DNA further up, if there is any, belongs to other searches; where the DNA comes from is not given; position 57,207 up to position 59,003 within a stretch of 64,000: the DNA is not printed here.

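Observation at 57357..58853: Unknown 498-aa protein with a candidate PD-(D/E)xK nuclease core inserted between uvrB and uvrA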

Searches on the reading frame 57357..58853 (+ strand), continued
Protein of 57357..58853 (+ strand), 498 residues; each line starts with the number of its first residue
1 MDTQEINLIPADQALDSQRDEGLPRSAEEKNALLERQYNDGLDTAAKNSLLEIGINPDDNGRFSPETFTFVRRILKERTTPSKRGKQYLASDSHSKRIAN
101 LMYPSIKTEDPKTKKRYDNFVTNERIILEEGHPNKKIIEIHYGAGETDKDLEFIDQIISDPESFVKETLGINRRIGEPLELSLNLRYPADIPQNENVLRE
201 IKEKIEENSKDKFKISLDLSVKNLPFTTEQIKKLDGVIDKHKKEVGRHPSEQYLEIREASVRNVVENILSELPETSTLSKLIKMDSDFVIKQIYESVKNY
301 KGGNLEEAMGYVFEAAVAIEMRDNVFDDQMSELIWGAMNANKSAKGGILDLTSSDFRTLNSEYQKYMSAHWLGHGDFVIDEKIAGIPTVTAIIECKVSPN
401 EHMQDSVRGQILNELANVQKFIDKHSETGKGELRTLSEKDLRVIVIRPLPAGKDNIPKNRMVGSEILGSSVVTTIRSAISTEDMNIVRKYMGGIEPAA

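Call 53: find_encoding_contigs(protein=P0014, flank=8000, max_places=3)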
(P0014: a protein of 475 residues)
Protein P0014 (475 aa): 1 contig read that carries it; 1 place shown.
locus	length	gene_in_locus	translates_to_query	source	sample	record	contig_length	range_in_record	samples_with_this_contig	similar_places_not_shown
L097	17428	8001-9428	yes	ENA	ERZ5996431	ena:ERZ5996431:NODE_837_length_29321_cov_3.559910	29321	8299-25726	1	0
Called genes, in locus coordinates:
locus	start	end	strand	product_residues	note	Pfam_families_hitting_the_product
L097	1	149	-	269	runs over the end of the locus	PF01555:N6_N4_Mtase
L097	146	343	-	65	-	-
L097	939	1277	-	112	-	PF06347:SH3_4, PF08239:SH3_3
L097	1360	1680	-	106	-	-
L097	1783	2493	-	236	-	-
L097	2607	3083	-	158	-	-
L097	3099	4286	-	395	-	-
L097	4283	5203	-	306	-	-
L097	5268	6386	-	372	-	-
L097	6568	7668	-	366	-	PF01385:OrfB_IS605, PF07282:Cas12f1-like_TNB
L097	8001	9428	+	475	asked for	PF14550:Peptidase_S78_2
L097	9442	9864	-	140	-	-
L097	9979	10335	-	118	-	-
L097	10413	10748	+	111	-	-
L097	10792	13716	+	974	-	PF02463:SMC_N (faint), PF13191:AAA_16 (faint), PF13555:AAA_29 (faint), PF20703:nSTAND1 (faint), PF17760:UvrA_inter, PF17755:UvrA_DNA-bind, PF00005:ABC_tran (weak)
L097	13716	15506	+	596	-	PF01841:Transglut_core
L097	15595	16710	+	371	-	PF27096:UvrC_M, PF08459:UvrC_RNaseH_dom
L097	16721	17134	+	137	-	PF04020:Phage_holin_4_2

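Call 55: predict_structure(alignment_id=A2)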
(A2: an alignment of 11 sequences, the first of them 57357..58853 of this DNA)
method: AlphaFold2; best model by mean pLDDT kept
length: 498 residues; sequences in the alignment: 11
mean_pLDDT: 81.0   pTM: 0.64
mean pLDDT of the five models: 81.0, 80.5, 80.1, 79.4, 78.1
residues with pLDDT >= 90: 171; 70-90: 247; 50-70: 44; < 50: 36
segments of 3 or more residues with pLDDT < 50: 1-25, 343-346, 493-498
pLDDT, mean of each block of 10 residues (from residue 1): 33 30 47 86 96 94 93 92 78 88 85 85 84 84 88 88 88 79 93 82 75 77 92 91 85 76 91 93 93 83 63 91 73 83 54 81 82 77 87 88 79 84 81 85 92 87 81 92 89 42
secondary structure, 60 per line:
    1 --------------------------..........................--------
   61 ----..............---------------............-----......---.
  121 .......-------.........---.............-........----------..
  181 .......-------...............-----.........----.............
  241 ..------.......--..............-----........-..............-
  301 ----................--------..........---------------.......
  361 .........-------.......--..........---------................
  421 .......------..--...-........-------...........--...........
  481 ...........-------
elements in order: H27-52 H65-78 H94-105 E114-116 E120-127 E135-143 H147-159 H161-168 E179-187 H195-209 E215-223 H228-242 H249-255 H258-271 H277-284 H286-299 H305-320 H329-338 H354-369 E377-383 E386-395 H405-427 E442-449 H457-460 E461-467 E470-480 H481-491

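Call 69: fold_search(model_id=the predicted structure, library=pdb)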
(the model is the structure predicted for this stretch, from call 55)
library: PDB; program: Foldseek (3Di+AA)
matches with E <= 10: 447; with E <= 0.001: 0
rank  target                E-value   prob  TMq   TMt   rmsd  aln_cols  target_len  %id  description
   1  9nlw_A                5.2e-02  0.09  0.11  0.11  23.5       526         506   10  Y20S (Sec18-Sec17-Sec9-Sso1-Snc1) EDTA - Class 6 (released 2025-10-01)
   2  9crx_A                1.3e-01  0.07  0.10  0.10  23.8       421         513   11  Y20S (Sec18-Sec17-Sec9-Sso1-Snc1) EDTA - Class 3 (released 2025-10-01)
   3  4d82_B                1.6e-01  0.25  0.11  0.18  15.9       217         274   10  Metallosphera sedula Vps4 crystal structure (released 2015-11-25)
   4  8umu_E                1.9e-01  0.13  0.12  0.16  18.6       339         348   10  Atomic model of the human CTF18-RFC-PCNA binary complex in the four-subunit binding state (state 3) (released 2024-05-08)
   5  9nm1_A                2.1e-01  0.07  0.11  0.11  20.6       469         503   10  Y20S (Sec18-Sec17-Sec9-Sso1-Snc1) EDTA - All Merge (Class 9, focused on D1/D2) (released 2025-10-01)
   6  7t3a_L                2.3e-01  0.63  0.13  0.21  13.7       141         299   13  GATOR1-RAG-RAGULATOR - Inhibitory Complex (released 2022-04-06)
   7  9bcx_F                2.3e-01  0.13  0.13  0.15  25.1       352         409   13  Cryo-EM structure of the S. cerevisiae ORC-Cdc6-Mcm2-7-DNA complex with a fully closed Mcm2-Mcm5 DNA entry gate (released 2025-01-01)
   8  6bzf_A                2.8e-01  0.30  0.13  0.26  16.4       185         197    9  Structure of S. cerevisiae Zip2:Spo16 complex, C2 form (released 2018-02-14)
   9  8s0e_D                2.8e-01  0.08  0.11  0.13  23.3       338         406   10  H. sapiens OCCM bound to double stranded DNA (released 2024-10-02)
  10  4d82_C                3.1e-01  0.23  0.12  0.20  17.6       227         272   10  Metallosphera sedula Vps4 crystal structure (released 2015-11-25)
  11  8zp5_E                3.1e-01  0.11  0.13  0.14  24.5       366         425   12  Cryo-EM structure of origin recognition complex (Orc5 basic patch mutations) with ARS1 DNA bound (released 2025-04-16)
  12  7z6h_E                3.1e-01  0.09  0.12  0.16  18.6       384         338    9  Structure of DNA-bound human RAD17-RFC clamp loader and 9-1-1 checkpoint clamp (released 2022-05-04)
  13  9nlz_A                3.4e-01  0.04  0.11  0.08  23.2       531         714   11  Y20S (Sec18-Sec17-Sec9-Sso1-Snc1) EDTA - Class 8 (released 2025-10-01)
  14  6vm5                  3.6e-01  0.07  0.11  0.12  17.1       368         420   10  Structure of Moraxella osloensis Cap4 SAVED/CARF-domain containing receptor (released 2020-06-17)
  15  7mca_E                3.6e-01  0.07  0.11  0.12  26.2       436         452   11  Structure of the S. cerevisiae origin recognition complex bound to the replication initiator Cdc6 and the ARS1 origin  (released 2021-06-02)
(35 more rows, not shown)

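Call 73: search_protein_families(library=pfam, alignment_id=A2, max_evalue=5)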
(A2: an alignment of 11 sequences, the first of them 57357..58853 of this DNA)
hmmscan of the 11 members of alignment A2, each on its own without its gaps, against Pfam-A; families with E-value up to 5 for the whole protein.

A. member 1, window:57357-58853:+ (498 aa): 2 families
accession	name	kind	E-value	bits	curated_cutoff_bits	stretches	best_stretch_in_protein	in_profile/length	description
PF22642.1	MinC_N_1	-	0.023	15.4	27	1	195-242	21-71/78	Cell-division inhibitor MinC, N-terminal domain-like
PF11507.13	Transcript_VP30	-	0.11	13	21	1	256-309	32-85/131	Ebola virus-specific transcription factor VP30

B. families by the number of members that match (of 11 scanned): 11 families
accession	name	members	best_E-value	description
PF07033.16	Orthopox_B11R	2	0.13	Orthopoxvirus B11R protein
PF14550.11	Peptidase_S78_2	1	9.1e-08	Putative phage serine protease XkdF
PF04124.18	Dor1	1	0.0027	Dor1-like family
PF18643.7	RE_BsaWI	1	0.009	BsaWI restriction endonuclease type 2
PF22642.1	MinC_N_1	1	0.023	Cell-division inhibitor MinC, N-terminal domain-like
PF19453.4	DUF5991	1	0.078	Family of unknown function (DUF5991)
PF11507.13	Transcript_VP30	1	0.11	Ebola virus-specific transcription factor VP30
PF17573.8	GA-like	1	0.11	GA-like domain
PF16678.12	UBA_HOIP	1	0.14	HOIP UBA domain pair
PF01781.23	Ribosomal_L38e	1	0.14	Ribosomal L38e protein family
PF01991.23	vATP-synt_E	1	2.5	ATP synthase (E/31 kDa) subunit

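Call 84: fold_search(model_id=the predicted structure, library=viral)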
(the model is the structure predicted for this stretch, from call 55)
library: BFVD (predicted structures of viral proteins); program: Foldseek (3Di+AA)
matches with E <= 10: 424; with E <= 0.001: 0
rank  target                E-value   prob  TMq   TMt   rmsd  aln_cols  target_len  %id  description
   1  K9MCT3                4.8e-03  0.89  0.16  0.27  20.2       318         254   10  (no name in the UniProt tables at hand)
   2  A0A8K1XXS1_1          1.4e-02  0.97  0.17  0.08  14.7       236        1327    9  (no name in the UniProt tables at hand)
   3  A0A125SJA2            4.3e-02  0.38  0.15  0.22  20.6       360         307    8  (no name in the UniProt tables at hand)
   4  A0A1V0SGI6            4.3e-02  0.10  0.08  0.09  25.3       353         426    9  Uncharacterized protein [Hokovirus HKV1]
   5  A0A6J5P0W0            5.2e-02  0.51  0.12  0.20  18.8       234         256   11  HTH_XRE domain containing protein [uncultured Caudovirales phage]
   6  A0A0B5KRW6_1          6.7e-02  0.16  0.13  0.08  28.0       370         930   12  RNA-dependent RNA polymerase [Jiangxia Mosquito Virus 2]
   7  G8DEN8                1.2e-01  0.08  0.09  0.13  22.6       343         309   10  (no name in the UniProt tables at hand)
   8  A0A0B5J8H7            1.2e-01  0.04  0.08  0.04  23.9       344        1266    9  DNA-directed DNA polymerase [Pandoravirus inopinatum]
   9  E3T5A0                1.8e-01  0.12  0.13  0.18  18.9       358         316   11  Putative DNA replication factor C subunit [Cafeteria roenbergensis virus (strain BV-PW1)]
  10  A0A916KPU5            1.9e-01  0.06  0.09  0.06  24.9       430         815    9  Uncharacterized protein [Choristoneura biennis entomopoxvirus]
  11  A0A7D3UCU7            1.9e-01  0.04  0.09  0.06  25.3       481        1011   11  (no name in the UniProt tables at hand)
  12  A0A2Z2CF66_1          2.1e-01  0.06  0.10  0.05  23.9       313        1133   12  RNA-directed RNA polymerase L [Pidgey virus]
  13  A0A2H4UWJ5            2.2e-01  0.06  0.09  0.10  23.8       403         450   12  Uncharacterized protein [Bodo saltans virus]
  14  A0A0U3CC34            2.5e-01  0.11  0.11  0.10  19.2       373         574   10  Uncharacterized AAA domain-containing protein ycf46 [Pseudomonas phage SM1]
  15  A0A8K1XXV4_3          2.6e-01  0.51  0.16  0.08  10.6       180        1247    8  (no name in the UniProt tables at hand)
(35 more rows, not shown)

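Call 88: search_protein_families(library=pfam, proteins=[L001:16433-17491:+, L001:19574-19942:-, L091:7170-7817:+, L095:3380-3802:-, L095:3917-4273:-, L095:4351-4686:+], max_evalue=0.01)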
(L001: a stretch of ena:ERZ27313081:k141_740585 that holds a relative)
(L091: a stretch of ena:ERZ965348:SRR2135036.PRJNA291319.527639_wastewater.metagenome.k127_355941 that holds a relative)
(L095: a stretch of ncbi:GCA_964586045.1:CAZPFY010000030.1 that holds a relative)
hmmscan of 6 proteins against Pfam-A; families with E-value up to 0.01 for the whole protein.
L001:16433-17491:+ (352 aa): 2 families
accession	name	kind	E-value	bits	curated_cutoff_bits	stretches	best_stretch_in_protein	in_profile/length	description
PF08459.17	UvrC_RNaseH_dom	-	1.7e-35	122.7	22.3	1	200-338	6-158/159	UvrC RNAse H endonuclease domain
PF02151.25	UVR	-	0.00022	21.3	21.5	1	137-167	5-35/36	UvrB/uvrC motif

L001:19574-19942:- (122 aa): 2 families
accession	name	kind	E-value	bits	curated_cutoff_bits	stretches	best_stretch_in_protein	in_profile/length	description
PF01541.30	GIY-YIG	-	4.7e-16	59.3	22.6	1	40-108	1-72/78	GIY-YIG catalytic domain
PF10544.15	T5orf172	-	0.0022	18.9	20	1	43-104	3-63/101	T5orf172 domain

L091:7170-7817:+ (215 aa): 0 families

L095:3380-3802:- (140 aa): 0 families

L095:3917-4273:- (118 aa): 0 families

L095:4351-4686:+ (111 aa): 4 families
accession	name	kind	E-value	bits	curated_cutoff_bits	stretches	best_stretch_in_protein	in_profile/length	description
PF07889.17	DUF1664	-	0.00013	22.4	34.6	1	19-85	57-123/124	Protein of unknown function (DUF1664)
PF06103.16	DUF948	-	0.00082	19.9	37.2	1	31-86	22-77/89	Bacterial protein of unknown function (DUF948)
PF25450.1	Rab11-FIP3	-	0.0029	18.3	31.9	0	34-86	53-105/125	Rab11-FIP3-like domain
PF05377.16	FlaC_arch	-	0.0053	17.6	27.8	0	29-62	1-34/55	Flagella accessory protein C (FlaC)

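Call 98: search_protein_families(library=pfam, proteins=[P0015, P0011, P0013], max_evalue=0.01)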
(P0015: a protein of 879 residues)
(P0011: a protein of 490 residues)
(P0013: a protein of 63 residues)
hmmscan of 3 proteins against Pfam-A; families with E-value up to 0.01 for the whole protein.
P0015 (879 aa): 0 families

P0011 (490 aa): 0 families

P0013 (63 aa): 0 families

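Call 107: search_protein_families(library=pfam, proteins=[P0005, P0006, P0008, P0009, P0010, P0011, P0012], max_evalue=0.05)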
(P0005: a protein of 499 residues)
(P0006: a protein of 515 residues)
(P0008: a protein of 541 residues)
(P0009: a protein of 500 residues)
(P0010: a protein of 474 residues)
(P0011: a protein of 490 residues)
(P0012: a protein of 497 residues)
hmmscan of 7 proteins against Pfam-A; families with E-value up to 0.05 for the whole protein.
P0005 (499 aa): 0 families

P0006 (515 aa): 1 family
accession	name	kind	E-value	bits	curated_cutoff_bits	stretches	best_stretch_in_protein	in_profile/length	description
PF04124.18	Dor1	-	0.0027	17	23.3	1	196-292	192-288/339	Dor1-like family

P0008 (541 aa): 0 families

P0009 (500 aa): 1 family
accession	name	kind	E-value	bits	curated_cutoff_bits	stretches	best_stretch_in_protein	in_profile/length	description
PF18643.7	RE_BsaWI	-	0.009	16.5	26.2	1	360-402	15-57/105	BsaWI restriction endonuclease type 2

P0010 (474 aa): 0 families

P0011 (490 aa): 0 families

P0012 (497 aa): 0 families

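Call 108: search_dna_similar(query=window:57357-58853:+, collection=phages, mode=protein, max_evalue=0.01)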
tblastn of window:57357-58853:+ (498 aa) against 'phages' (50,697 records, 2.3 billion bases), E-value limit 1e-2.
No match.

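Call 109: search_dna_similar(query=window:57357-58853:+, collection=plasmids, mode=protein, max_evalue=0.01)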
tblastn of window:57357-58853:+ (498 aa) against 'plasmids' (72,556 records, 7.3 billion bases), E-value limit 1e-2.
No match.
